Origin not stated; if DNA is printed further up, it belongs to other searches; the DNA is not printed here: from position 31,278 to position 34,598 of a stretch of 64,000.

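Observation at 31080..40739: One 9.66 kb reading frame (3220 codons) headed by a prepilin signal and cut by three stops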

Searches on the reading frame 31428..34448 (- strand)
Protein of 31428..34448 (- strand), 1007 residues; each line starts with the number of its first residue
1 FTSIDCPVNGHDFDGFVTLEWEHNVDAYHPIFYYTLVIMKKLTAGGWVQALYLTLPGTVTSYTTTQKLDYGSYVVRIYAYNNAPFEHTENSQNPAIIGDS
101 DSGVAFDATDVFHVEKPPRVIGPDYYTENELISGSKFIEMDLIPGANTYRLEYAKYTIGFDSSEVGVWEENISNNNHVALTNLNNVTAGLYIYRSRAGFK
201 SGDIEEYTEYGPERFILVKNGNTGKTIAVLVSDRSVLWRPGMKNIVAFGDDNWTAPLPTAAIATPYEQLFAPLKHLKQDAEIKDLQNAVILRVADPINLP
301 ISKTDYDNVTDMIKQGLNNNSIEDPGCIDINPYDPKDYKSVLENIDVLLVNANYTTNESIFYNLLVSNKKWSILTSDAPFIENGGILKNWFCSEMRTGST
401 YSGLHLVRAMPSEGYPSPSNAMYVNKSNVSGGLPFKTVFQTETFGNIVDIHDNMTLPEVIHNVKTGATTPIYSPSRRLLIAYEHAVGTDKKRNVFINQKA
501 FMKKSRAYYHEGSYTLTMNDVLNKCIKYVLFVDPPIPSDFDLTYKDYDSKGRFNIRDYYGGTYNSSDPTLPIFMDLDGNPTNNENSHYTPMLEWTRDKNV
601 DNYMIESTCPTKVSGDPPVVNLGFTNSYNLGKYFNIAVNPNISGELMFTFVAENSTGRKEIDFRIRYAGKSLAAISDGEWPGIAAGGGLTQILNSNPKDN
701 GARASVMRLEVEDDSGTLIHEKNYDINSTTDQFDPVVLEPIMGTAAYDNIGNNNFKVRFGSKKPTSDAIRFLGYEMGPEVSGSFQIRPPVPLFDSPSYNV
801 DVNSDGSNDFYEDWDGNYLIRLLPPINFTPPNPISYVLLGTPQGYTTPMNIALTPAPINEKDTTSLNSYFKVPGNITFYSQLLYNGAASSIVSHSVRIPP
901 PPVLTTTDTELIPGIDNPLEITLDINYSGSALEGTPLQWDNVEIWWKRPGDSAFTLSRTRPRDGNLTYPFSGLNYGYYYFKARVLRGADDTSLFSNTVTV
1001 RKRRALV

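Call 9: search_protein_families(library=pfam, proteins=[window:31428-34448:-], max_evalue=0.1)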
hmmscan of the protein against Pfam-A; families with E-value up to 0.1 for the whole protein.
window:31428-34448:- (1007 aa): 0 families

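Call 10: search_protein_families(library=ncbifam, proteins=[window:31428-34448:-], max_evalue=0.1)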
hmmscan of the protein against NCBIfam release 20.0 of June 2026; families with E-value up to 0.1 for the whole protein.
window:31428-34448:- (1007 aa): 0 families

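Call 56: search_solved_structures(query=window:31428-34448:-, max_evalue=0.1)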
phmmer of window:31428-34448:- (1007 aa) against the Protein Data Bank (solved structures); distinct sequences matched with E-value up to 0.1: 1.
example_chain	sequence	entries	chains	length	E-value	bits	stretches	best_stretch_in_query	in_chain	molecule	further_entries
1cfb_A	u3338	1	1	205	0.012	16.7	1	18-83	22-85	DROSOPHILA NEUROGLIAN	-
